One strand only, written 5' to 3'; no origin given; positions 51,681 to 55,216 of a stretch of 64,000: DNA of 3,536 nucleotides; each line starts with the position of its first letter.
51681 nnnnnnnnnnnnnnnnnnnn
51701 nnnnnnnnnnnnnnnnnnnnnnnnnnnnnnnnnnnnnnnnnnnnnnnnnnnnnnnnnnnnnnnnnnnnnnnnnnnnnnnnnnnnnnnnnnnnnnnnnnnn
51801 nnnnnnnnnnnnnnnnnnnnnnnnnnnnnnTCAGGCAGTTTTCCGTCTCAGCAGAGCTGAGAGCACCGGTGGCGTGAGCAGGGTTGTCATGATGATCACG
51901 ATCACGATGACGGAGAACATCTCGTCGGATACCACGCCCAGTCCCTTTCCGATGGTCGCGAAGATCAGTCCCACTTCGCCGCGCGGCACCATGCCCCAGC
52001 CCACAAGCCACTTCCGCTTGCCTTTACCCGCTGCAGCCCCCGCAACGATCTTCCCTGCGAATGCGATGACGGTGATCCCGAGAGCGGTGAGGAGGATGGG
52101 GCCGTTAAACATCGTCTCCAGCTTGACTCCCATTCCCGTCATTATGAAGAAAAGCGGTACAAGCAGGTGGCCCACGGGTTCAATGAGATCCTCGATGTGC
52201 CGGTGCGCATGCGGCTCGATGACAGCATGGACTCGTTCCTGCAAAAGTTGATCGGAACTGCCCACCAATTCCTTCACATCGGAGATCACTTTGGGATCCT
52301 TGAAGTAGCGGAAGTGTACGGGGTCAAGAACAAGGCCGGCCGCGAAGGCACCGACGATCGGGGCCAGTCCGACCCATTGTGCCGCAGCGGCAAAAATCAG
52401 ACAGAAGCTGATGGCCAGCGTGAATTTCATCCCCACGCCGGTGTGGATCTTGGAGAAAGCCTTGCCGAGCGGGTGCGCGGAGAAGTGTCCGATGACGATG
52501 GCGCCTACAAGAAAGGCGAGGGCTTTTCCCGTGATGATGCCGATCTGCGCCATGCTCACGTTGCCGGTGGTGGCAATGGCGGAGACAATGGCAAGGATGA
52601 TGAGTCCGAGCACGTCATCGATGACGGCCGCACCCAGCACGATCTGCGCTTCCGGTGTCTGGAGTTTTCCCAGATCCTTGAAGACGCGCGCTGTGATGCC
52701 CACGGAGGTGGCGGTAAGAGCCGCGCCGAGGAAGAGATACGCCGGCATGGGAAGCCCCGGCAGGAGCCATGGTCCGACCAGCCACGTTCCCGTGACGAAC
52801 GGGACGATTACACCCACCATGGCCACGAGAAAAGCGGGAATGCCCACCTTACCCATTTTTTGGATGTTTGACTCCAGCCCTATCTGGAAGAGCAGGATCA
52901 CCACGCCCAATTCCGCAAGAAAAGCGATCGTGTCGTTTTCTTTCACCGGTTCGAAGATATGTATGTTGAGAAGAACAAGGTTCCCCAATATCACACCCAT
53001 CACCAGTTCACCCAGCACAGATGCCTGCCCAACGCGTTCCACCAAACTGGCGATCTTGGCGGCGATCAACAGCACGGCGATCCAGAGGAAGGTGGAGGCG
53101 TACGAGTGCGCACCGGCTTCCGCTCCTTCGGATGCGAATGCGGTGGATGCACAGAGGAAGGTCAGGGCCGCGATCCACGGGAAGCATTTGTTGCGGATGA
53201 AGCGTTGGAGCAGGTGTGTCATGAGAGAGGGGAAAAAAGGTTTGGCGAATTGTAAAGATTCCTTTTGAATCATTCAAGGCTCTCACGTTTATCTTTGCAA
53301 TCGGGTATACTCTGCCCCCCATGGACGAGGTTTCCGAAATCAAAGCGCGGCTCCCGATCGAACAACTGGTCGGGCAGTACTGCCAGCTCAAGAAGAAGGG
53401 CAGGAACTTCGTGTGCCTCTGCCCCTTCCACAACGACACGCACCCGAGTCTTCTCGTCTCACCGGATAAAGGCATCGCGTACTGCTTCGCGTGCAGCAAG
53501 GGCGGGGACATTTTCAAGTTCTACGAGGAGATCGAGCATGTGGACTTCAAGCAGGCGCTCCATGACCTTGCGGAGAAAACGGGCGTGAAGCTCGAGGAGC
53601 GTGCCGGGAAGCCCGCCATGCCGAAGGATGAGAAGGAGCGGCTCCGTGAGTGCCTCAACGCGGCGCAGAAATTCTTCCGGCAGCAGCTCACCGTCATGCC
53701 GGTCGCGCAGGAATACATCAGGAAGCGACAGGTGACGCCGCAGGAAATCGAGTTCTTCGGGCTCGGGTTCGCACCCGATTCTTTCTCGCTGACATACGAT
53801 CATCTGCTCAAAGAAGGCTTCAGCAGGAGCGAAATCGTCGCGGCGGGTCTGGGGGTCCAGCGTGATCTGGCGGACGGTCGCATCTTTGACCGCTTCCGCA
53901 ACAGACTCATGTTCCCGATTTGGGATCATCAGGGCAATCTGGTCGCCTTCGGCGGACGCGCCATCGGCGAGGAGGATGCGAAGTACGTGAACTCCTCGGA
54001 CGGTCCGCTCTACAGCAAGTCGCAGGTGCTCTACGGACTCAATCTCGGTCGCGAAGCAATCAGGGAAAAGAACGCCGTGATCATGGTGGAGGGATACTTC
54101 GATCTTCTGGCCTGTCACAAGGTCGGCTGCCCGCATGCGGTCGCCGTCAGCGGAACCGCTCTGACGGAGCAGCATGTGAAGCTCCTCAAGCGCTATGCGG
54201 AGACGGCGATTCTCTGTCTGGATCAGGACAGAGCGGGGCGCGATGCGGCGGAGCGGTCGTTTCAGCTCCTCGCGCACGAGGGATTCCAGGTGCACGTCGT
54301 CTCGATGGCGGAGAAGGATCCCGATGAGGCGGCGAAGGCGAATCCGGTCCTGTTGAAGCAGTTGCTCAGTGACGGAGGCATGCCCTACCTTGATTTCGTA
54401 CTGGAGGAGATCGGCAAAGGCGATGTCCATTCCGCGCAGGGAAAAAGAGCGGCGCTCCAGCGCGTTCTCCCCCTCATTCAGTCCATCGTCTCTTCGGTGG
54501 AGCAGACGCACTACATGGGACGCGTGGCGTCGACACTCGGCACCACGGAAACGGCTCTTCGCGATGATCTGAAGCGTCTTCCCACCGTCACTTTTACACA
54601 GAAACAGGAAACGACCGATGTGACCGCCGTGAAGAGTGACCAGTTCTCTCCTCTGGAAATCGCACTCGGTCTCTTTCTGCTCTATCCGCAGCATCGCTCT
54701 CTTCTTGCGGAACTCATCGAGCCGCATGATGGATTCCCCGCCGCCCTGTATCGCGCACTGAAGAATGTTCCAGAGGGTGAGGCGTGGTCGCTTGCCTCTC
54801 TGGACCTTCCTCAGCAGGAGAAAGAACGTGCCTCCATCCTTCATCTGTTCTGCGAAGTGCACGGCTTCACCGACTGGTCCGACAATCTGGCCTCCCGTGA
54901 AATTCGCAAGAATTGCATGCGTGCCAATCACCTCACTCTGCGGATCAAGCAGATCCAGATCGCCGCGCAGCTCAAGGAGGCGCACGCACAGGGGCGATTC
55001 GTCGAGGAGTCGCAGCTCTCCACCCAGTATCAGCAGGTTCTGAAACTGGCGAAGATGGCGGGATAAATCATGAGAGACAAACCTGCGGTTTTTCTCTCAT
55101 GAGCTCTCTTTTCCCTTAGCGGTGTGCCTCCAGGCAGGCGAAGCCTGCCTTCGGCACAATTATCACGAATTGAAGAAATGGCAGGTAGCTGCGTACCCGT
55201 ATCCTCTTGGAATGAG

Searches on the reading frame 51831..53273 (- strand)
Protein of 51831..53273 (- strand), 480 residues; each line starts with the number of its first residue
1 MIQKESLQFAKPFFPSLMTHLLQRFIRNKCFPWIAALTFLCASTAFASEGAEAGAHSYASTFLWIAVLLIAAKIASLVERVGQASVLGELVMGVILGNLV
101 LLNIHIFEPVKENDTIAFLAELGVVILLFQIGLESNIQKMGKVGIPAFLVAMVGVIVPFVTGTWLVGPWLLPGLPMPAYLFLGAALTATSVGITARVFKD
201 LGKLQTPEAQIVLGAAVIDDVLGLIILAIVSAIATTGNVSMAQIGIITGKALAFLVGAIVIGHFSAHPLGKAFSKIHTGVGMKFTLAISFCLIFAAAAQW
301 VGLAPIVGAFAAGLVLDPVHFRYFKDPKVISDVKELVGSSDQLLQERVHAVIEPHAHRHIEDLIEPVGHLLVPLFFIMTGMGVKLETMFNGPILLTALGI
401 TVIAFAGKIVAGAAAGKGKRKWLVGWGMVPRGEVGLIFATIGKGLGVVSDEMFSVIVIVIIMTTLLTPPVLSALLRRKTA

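Call 10: search_protein_families(library=pfam, proteins=[window:51831-53273:-], max_evalue=0.001)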
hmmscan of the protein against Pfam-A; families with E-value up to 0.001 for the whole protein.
window:51831-53273:- (480 aa): 1 family
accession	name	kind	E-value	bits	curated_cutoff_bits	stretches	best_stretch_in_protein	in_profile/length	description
PF00999.27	Na_H_Exchanger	-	2.1e-60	205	26.2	2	71-318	6-244/375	Sodium/hydrogen exchanger, transmembrane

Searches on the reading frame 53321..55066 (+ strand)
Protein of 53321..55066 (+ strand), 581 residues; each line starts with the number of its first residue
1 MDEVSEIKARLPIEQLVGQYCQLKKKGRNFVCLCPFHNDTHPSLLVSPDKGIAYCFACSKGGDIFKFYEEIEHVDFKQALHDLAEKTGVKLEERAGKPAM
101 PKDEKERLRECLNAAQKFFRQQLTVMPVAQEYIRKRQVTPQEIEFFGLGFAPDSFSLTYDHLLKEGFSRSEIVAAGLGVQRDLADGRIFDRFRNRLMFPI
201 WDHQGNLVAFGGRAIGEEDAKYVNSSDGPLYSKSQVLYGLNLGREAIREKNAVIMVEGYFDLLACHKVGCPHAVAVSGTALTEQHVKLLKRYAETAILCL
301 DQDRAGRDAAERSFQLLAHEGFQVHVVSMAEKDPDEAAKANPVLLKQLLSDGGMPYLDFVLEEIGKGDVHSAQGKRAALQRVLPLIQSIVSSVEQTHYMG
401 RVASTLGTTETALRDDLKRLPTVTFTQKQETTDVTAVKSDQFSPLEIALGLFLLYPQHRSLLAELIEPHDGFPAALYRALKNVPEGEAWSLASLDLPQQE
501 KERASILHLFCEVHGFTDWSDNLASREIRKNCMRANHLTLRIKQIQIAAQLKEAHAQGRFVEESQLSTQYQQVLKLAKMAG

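Call 10: search_protein_families(library=pfam, proteins=[window:53321-55066:+], max_evalue=0.001)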
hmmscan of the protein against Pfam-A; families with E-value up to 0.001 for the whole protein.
window:53321-55066:+ (581 aa): 7 families
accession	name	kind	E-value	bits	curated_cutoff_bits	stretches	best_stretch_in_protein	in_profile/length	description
PF08275.17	DNAG_N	-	1.3e-34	119.4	26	1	118-241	1-125/128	DNA primase catalytic core, N-terminal domain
PF01807.25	Zn_ribbon_DnaG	-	1.3e-28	99.1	24.9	1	4-93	6-95/98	CHC2 zinc finger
PF13155.12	Toprim_2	-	2.9e-22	79.3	22.1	1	254-337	1-87/88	Toprim-like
PF13662.12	Toprim_4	-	4.9e-17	62.4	25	1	252-327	2-84/85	Toprim domain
PF01751.28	Toprim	-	3.6e-11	43.5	23.1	1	253-327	2-94/96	Toprim domain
PF10410.14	DnaB_bind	-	1.1e-08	35.6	20.6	1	358-409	2-54/56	DnaB-helicase binding domain of primase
PF13362.12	Toprim_3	-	8.7e-08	33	27.2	1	253-338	2-89/95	Toprim domain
